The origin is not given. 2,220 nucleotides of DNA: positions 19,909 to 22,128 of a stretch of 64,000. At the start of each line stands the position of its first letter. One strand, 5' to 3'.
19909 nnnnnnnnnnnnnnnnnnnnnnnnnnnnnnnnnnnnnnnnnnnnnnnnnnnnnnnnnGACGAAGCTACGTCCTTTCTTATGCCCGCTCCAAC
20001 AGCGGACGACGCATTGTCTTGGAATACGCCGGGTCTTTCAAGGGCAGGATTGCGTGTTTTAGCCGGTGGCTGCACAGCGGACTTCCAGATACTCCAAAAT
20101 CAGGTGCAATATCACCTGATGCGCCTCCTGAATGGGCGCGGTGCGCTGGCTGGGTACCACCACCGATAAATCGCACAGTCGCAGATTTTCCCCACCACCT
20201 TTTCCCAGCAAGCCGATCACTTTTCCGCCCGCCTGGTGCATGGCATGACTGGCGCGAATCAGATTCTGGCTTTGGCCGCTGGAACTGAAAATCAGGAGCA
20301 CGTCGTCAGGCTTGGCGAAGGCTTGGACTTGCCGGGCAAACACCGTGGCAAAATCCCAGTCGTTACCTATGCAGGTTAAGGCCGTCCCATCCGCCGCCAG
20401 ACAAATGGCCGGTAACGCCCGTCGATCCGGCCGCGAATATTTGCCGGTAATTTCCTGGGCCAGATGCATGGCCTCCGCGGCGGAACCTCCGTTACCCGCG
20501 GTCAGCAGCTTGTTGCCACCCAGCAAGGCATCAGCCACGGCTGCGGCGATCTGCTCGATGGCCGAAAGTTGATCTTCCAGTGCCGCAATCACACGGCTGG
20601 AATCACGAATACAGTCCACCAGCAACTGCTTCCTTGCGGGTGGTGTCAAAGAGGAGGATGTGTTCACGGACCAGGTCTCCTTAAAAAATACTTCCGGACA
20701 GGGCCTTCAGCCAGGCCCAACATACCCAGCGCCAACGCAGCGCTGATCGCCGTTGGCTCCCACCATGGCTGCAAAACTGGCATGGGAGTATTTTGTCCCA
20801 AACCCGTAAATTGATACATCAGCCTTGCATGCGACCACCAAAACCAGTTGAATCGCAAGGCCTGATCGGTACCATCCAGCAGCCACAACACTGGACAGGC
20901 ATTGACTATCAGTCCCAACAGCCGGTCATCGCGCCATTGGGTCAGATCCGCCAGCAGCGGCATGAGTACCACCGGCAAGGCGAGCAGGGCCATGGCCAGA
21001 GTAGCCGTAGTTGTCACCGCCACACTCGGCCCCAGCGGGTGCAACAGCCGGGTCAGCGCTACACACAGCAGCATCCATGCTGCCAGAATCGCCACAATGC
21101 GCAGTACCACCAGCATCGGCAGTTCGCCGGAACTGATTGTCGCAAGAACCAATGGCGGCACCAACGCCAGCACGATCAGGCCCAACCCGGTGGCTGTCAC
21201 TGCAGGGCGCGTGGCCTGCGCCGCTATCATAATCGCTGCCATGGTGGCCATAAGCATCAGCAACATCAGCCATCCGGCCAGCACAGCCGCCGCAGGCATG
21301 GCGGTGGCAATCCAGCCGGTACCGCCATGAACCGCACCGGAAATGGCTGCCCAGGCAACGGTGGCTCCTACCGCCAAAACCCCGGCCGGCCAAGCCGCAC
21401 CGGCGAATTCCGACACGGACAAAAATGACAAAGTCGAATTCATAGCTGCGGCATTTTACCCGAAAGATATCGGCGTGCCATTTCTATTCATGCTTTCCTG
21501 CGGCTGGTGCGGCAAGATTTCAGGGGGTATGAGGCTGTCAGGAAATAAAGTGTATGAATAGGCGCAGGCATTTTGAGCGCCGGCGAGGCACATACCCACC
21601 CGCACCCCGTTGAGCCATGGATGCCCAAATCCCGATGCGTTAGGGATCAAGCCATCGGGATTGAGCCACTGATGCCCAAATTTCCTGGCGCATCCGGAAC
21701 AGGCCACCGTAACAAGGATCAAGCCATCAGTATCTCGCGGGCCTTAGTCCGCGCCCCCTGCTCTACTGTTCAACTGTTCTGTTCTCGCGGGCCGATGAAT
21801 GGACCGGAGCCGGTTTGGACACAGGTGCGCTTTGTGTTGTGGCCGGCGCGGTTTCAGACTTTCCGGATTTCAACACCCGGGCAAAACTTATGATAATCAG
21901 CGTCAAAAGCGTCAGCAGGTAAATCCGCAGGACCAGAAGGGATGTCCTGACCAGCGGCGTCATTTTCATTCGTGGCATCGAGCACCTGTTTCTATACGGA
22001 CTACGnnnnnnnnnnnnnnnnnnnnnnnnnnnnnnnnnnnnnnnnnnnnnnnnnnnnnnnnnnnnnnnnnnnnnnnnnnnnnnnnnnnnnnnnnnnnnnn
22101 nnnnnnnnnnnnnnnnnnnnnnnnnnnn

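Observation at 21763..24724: NRAMP-related transporter with altered metal-site motifs co-transcribed with a pore-less MgtE-N/CBS sensor protein and a small membrane peptide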

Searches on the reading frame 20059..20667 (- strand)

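Call 3: search_protein_families(library=pfam, proteins=[window:20059-20667:-], max_evalue=0.01)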
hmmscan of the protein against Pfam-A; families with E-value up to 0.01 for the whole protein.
window:20059-20667:- (202 aa): 2 families
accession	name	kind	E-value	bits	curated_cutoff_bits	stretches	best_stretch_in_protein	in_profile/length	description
PF13580.11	SIS_2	-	5.6e-22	78.7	27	1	24-155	7-138/138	SIS domain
PF01380.27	SIS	-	0.00087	19.5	25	1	116-177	49-110/131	SIS domain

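Call 4: search_protein_families(library=ncbifam, proteins=[window:20059-20667:-], max_evalue=0.01)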
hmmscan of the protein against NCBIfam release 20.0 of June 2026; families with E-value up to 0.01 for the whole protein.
window:20059-20667:- (202 aa): 12 families
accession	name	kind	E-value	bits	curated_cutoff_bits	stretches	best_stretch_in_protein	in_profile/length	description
NF010546.0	PRK13936.1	equivalog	1.7e-45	155.3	276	1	28-195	19-189/197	phosphoheptose isomerase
TIGR00441.1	gmhA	equivalog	1.2e-44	152.1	209.45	1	44-195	4-154/154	D-sedoheptulose 7-phosphate isomerase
NF001628.0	PRK00414.1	equivalog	2.5e-38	131.6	265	1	31-196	24-188/192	D-sedoheptulose 7-phosphate isomerase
NF010547.0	PRK13938.1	equivalog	5.3e-32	111.1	320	1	34-196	28-189/196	D-sedoheptulose 7-phosphate isomerase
NF008138.0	PRK10886.1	equivalog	3.5e-30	105.2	352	1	22-189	11-181/196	DnaA initiator-associating protein DiaA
NF002805.0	PRK02947.1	subfamily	8.7e-08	31.6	135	1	25-153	13-140/247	sugar isomerase domain-containing protein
NF003915.0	PRK05441.1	subfamily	1.3e-06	27.6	168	1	13-170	24-181/300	N-acetylmuramic acid 6-phosphate etherase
TIGR03127.2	RuMP_HxlB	equivalog_domain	1.1e-05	25.4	160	1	118-177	70-129/178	6-phospho-3-hexuloisomerase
NF040776.2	AlsR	equivalog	0.00011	21.3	400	1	116-190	172-247/279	transcriptional repressor AlsR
NF009222.0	PRK12570.1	subfamily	0.00036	19.5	255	1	22-152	40-170/307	N-acetylmuramic acid 6-phosphate etherase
NF010701.0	PRK14101.1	equivalog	0.00069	17.9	920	1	115-156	510-551/638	bifunctional transcriptional regulator/glucokinase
NF008458.0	PRK11337.1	equivalog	0.0099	14.9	378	0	116-177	184-245/293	MurR/RpiR family transcriptional regulator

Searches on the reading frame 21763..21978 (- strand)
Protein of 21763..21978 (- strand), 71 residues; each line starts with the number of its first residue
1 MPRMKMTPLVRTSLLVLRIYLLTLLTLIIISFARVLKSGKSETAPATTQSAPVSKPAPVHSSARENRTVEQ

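Call 3: search_protein_families(library=pfam, proteins=[window:21763-21978:-], max_evalue=0.01)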
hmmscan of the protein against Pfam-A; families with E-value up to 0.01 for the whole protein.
window:21763-21978:- (71 aa): 0 families

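Call 4: search_protein_families(library=ncbifam, proteins=[window:21763-21978:-], max_evalue=0.01)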
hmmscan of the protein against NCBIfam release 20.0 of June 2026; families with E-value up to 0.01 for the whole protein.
window:21763-21978:- (71 aa): 0 families

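Call 23: search_protein_families(library=pfam, proteins=[window:21766-21978:-], max_evalue=10)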
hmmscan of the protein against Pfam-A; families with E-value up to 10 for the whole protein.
seq(71 aa): 1 family
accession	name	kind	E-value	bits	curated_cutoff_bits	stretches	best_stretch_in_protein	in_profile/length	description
PF04277.18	OAD_gamma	-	0.067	14.3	27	1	22-58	18-54/76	Oxaloacetate decarboxylase, gamma chain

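Call 24: search_protein_families(library=ncbifam, proteins=[window:21766-21978:-], max_evalue=10)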
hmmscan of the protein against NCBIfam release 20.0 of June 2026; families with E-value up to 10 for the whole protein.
seq(71 aa): 1 family
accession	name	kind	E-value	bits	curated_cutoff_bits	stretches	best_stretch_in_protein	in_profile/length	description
NF049868.1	FhaB_Rv0019c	equivalog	0.013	15.6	125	1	13-66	4-57/158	FHA domain-containing protein FhaB/FipA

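Call 60: find_homologous_proteins(query=A3, max_evalue=0.001)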
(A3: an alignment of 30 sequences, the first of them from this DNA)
Query A3 (30 sequences) (71 aa, profile of the alignment): 712 proteins with E <= 0.001 among 8000 candidates; the best 120 are listed.
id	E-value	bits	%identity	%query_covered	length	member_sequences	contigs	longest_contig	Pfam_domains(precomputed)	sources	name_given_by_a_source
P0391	5.2e-16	76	53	48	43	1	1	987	-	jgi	jgi:hypothetical protein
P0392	8.3e-16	75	44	48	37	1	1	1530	-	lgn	-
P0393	1.1e-15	75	46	52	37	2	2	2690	-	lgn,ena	-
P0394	2.1e-15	74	54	52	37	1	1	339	-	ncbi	-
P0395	2.2e-15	74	47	63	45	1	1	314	-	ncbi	-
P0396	2.8e-15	73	50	51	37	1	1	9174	-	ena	-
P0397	3.2e-15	73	51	55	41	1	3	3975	-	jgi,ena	-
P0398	3.5e-15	73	50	51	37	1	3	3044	-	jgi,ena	-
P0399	3.6e-15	73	50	48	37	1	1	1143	-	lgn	-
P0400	3.7e-15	73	45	59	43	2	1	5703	-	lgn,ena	-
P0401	5.0e-15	72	44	48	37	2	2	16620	-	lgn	-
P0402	5.0e-15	72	64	20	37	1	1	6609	-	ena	-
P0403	5.4e-15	72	64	20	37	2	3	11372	-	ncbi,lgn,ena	-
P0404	5.4e-15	72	65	28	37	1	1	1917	-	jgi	jgi:hypothetical protein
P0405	5.5e-15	72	51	52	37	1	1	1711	-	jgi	jgi:hypothetical protein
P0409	6.0e-15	72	42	51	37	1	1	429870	-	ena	-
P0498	5.0e-14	69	56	51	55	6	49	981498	-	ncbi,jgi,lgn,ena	ncbi:MAG: hypothetical protein ABSH21_06855 [Verrucomicrobiia bacterium]|jgi:hypothetical protein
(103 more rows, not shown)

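Call 61: find_encoding_contigs(protein=P0498, flank=4000, max_places=3)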
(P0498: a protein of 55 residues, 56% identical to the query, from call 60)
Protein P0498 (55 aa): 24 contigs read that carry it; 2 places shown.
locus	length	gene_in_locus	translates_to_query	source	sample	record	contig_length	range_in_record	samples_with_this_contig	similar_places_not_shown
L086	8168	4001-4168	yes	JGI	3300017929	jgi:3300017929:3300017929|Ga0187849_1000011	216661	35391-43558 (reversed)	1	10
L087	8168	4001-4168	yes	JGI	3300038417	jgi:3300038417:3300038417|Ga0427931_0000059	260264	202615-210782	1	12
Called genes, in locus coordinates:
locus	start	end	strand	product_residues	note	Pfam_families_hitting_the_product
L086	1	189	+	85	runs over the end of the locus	-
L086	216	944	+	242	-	-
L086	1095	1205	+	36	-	-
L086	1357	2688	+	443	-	PF01566:Nramp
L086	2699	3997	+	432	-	PF05239:PRC (weak), PF03448:MgtE_N, PF00571:CBS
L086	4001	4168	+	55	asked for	-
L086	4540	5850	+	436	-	PF05697:Trigger_N, PF00254:FKBP_C (weak), PF05698:Trigger_C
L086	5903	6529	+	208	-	PF00574:CLP_protease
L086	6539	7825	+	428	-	PF06689:zf-C4_ClpX, PF07724:AAA_2, PF00004:AAA, PF10431:ClpB_D2-small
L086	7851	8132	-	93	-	-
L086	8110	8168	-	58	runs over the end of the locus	-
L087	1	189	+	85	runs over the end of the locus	-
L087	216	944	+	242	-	-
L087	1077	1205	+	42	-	-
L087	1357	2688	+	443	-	PF01566:Nramp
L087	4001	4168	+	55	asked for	-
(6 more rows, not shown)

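Call 62: find_encoding_contigs(protein=P0409, flank=4000, max_places=2)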
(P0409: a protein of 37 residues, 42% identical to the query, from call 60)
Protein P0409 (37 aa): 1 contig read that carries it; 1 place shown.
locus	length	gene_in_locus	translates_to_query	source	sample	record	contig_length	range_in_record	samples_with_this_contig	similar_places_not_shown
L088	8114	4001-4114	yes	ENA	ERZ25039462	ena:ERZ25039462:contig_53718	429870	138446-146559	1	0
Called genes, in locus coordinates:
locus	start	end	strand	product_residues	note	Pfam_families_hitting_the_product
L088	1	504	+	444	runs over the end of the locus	PF22124:Glyco_hydro_95_cat, PF21307:Glyco_hydro_95_C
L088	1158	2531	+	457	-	PF01566:Nramp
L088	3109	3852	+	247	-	PF03448:MgtE_N, PF00571:CBS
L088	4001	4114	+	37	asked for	-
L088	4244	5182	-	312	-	PF00089:Trypsin (weak), PF13365:Trypsin_2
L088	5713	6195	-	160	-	-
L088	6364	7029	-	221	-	PF12127:FloA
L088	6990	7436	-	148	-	PF12127:FloA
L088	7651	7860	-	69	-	PF01957:NfeD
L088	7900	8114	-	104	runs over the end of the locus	PF24961:NfeD_membrane (faint)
